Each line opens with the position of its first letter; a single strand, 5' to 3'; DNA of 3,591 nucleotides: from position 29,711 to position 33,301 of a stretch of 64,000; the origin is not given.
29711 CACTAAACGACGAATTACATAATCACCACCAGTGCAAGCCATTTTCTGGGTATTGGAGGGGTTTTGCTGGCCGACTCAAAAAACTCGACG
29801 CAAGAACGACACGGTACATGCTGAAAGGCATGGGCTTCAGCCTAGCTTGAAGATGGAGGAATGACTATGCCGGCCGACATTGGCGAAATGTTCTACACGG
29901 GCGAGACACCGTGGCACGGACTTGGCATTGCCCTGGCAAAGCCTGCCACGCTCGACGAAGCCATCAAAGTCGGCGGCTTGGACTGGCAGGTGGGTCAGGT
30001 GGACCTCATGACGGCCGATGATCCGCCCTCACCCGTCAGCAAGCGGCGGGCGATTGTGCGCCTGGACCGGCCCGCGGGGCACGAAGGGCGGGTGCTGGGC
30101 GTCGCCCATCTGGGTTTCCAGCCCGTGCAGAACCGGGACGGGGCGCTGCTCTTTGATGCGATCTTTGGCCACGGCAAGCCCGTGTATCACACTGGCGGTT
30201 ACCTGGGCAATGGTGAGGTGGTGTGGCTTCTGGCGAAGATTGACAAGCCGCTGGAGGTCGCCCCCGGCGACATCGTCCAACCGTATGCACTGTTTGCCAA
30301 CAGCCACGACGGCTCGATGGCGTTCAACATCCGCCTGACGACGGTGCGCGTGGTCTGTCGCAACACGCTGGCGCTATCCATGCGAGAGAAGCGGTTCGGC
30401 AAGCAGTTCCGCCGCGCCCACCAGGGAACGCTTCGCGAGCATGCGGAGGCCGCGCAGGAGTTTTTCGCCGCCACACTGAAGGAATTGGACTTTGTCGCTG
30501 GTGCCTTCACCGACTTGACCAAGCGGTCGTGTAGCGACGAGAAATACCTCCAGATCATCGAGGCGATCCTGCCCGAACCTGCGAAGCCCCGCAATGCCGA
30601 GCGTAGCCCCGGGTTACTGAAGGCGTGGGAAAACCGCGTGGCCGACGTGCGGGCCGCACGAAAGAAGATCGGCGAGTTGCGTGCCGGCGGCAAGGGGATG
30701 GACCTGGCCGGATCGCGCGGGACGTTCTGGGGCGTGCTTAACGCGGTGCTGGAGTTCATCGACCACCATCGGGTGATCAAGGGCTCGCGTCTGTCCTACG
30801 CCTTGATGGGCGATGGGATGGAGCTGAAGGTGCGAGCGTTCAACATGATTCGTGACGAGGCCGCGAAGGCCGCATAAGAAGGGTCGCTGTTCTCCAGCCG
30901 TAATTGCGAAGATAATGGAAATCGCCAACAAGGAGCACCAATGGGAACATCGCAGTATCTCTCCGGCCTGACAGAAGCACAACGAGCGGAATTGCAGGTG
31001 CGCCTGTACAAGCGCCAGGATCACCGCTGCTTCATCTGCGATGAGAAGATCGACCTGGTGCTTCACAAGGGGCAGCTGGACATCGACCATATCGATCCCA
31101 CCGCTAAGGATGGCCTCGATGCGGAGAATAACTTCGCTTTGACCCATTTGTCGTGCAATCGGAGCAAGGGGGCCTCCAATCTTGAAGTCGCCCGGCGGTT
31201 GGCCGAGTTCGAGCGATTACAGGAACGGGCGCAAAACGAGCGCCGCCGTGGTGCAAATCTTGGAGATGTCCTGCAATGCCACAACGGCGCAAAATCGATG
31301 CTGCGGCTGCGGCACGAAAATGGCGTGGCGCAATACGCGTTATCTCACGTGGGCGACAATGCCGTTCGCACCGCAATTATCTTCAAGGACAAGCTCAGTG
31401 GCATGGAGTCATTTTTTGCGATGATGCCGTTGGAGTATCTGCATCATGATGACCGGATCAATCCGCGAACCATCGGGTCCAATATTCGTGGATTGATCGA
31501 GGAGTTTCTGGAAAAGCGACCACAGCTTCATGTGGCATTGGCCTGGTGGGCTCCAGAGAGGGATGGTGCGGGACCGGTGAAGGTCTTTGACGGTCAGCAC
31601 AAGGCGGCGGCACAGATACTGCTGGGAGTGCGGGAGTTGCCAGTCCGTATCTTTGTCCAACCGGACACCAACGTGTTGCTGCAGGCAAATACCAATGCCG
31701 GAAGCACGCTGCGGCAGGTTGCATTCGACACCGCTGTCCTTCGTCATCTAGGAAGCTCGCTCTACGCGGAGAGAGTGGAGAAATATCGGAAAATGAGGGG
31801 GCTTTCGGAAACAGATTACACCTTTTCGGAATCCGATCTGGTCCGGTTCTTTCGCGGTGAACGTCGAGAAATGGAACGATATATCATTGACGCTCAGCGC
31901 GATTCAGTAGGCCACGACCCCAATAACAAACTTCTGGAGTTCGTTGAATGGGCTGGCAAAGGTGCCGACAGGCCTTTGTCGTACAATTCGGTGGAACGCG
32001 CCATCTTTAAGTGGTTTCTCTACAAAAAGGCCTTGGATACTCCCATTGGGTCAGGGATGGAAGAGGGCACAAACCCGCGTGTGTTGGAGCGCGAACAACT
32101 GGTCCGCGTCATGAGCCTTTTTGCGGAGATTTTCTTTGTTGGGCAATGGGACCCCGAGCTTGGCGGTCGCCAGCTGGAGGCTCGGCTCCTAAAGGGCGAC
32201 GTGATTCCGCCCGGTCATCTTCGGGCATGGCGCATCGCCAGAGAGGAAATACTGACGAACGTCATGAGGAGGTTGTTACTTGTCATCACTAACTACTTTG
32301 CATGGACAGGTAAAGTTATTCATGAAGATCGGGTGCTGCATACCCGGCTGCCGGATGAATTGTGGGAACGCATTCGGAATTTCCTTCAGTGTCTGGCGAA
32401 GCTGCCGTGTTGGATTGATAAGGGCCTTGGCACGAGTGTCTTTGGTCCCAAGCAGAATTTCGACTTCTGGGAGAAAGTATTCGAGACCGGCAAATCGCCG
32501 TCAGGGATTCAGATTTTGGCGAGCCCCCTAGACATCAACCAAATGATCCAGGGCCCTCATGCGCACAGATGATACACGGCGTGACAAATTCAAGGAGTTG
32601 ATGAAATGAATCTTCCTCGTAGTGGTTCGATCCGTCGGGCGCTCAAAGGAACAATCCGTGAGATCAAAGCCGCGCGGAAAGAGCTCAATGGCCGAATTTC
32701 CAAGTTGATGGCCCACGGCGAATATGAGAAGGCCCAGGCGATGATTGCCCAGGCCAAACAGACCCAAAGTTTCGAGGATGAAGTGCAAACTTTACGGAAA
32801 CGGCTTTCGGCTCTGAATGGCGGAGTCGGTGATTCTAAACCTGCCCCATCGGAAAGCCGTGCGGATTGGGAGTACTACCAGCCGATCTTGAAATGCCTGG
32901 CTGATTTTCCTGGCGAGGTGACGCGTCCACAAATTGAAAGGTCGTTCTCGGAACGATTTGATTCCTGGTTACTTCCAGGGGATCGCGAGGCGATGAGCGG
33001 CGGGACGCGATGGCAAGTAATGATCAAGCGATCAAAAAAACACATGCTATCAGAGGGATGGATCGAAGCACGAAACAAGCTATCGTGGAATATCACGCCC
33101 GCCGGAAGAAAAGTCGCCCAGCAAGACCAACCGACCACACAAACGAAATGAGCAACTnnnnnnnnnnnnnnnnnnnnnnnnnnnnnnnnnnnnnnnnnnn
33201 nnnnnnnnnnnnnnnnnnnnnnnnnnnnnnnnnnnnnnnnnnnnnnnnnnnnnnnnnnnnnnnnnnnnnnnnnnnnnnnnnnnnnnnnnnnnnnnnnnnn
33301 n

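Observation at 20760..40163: DISARM/ARMADA-like helicase-methylase operon with no DrmC and four extra effector-type genes inside it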

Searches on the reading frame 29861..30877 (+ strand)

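Call 3: search_protein_families(library=pfam, proteins=[window:29861-30877:+], max_evalue=0.01)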
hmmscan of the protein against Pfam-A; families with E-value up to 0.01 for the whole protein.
window:29861-30877:+ (338 aa): 1 family
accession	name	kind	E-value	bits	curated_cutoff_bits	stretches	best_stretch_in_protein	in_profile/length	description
PF06067.16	DUF932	-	6.2e-43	147.6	23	1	79-307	2-213/227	Domain of unknown function (DUF932)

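Call 4: search_protein_families(library=padloc, proteins=[window:29861-30877:+], max_evalue=0.001)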
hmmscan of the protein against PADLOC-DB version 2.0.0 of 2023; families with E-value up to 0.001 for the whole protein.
window:29861-30877:+ (338 aa): 0 families

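Call 9: search_protein_families(library=ncbifam, proteins=[window:29861-30877:+], max_evalue=0.01)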
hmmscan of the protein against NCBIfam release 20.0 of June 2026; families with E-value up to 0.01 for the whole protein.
window:29861-30877:+ (338 aa): 1 family
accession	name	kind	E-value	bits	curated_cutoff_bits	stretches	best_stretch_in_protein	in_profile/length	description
TIGR03299.1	LGT_TIGR03299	subfamily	1.1e-60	205.5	110.7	1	9-331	2-311/312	phage/plasmid-like protein TIGR03299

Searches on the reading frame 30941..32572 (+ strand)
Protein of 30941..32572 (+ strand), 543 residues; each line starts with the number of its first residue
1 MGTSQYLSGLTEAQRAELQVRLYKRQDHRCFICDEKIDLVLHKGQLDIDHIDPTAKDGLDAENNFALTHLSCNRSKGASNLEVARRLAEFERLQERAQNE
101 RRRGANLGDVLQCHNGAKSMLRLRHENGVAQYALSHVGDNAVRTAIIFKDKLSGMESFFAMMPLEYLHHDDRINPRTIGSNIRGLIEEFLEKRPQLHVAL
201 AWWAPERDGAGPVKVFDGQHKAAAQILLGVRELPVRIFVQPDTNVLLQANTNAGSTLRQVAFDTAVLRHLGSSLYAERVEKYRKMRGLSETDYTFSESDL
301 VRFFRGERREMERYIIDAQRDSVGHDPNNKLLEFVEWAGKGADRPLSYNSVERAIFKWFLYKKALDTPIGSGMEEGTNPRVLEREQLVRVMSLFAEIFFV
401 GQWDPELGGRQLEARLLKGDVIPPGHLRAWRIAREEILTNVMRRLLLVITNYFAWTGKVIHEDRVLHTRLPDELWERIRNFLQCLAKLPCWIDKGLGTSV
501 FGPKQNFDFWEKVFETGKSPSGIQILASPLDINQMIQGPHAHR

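Call 3: search_protein_families(library=pfam, proteins=[window:30941-32572:+], max_evalue=0.01)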
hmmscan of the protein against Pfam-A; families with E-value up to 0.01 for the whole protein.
window:30941-32572:+ (543 aa): 2 families
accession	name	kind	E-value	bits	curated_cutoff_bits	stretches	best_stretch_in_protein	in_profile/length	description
PF01844.29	HNH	-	2e-06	28.3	21.4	1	30-78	1-46/47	HNH endonuclease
PF13395.12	HNH_4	-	0.00011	22.6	22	1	33-78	4-50/54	HNH endonuclease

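Call 4: search_protein_families(library=padloc, proteins=[window:30941-32572:+], max_evalue=0.001)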
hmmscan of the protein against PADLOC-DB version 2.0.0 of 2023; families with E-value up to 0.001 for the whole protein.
window:30941-32572:+ (543 aa): 5 families
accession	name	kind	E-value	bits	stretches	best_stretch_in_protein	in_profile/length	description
PDLC00973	Cas9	-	4e-10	36.9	1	14-78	591-657/830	CRISPR subtype II RNA-guided endonuclease Cas9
PDLC01256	Cas9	-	4.3e-09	33.7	1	13-79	497-562/711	"CAS-II-A,CAS-II-B,CAS-II-C; effector__SPE"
PDLC01460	Cas9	-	2.4e-07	27.4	1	17-102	489-575/901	"CAS-II-A,CAS-II-B,CAS-II-C; effector__SPE"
PDLC00975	Cas9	-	0.00012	18.5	1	11-77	580-648/1120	Cas9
PDLC00350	PtuB1|PtuB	-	0.00022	19.2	1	15-80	37-103/224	Unknown function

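Call 9: search_protein_families(library=ncbifam, proteins=[window:30941-32572:+], max_evalue=0.01)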
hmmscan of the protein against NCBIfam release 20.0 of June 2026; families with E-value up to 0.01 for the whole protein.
window:30941-32572:+ (543 aa): 4 families
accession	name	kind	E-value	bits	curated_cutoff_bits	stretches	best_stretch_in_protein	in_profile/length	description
TIGR01865.2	cas_Csn1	equivalog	2.8e-09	35.8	100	1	16-79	559-627/1070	type II CRISPR RNA-guided endonuclease Cas9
NF049971.1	CRISPR_Cas9d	exception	5.6e-08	31.9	375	1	11-77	529-594/986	type II CRISPR RNA-guided endonuclease Cas9d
NF040563.1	guided_IscB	equivalog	3.1e-07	29.8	175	1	17-98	182-258/314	RNA-guided endonuclease IscB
TIGR02646.1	TIGR02646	subfamily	0.0043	17.1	52.15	1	10-88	7-80/144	retron system putative HNH endonuclease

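Call 44: search_protein_families(library=pfam, proteins=[window:31241-32572:+], max_evalue=5)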
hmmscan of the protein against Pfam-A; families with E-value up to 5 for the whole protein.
window:31241-32572:+ (443 aa): 1 family
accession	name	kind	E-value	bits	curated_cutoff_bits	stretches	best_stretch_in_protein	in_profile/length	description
PF09671.16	Spore_GerQ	-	0.2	12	25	1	39-74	40-75/76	Spore coat protein (Spore_GerQ)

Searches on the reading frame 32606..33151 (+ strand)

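Call 3: search_protein_families(library=pfam, proteins=[window:32606-33151:+], max_evalue=0.01)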
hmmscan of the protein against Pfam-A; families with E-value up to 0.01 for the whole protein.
window:32606-33151:+ (181 aa): 2 families
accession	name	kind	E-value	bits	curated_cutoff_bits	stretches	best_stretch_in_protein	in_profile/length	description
PF14338.12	Mrr_N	-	1.3e-08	35.3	29.5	1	89-172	3-86/87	Mrr N-terminal domain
PF02403.27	Seryl_tRNA_N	-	0.00095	19.8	28.2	1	10-70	38-93/108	Seryl-tRNA synthetase N-terminal domain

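Call 4: search_protein_families(library=padloc, proteins=[window:32606-33151:+], max_evalue=0.001)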
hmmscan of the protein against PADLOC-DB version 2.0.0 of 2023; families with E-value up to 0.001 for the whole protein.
window:32606-33151:+ (181 aa): 0 families

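Call 9: search_protein_families(library=ncbifam, proteins=[window:32606-33151:+], max_evalue=0.01)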
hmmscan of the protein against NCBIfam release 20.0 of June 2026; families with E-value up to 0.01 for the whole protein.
window:32606-33151:+ (181 aa): 0 families

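Call 44: search_protein_families(library=pfam, proteins=[window:32606-33151:+], max_evalue=5)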
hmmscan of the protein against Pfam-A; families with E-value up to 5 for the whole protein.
window:32606-33151:+ (181 aa): 2 families
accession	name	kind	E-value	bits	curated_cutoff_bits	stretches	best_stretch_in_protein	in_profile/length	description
PF14338.12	Mrr_N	-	1.3e-08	35.3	29.5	1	89-172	3-86/87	Mrr N-terminal domain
PF02403.27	Seryl_tRNA_N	-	0.00095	19.8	28.2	1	10-70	38-93/108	Seryl-tRNA synthetase N-terminal domain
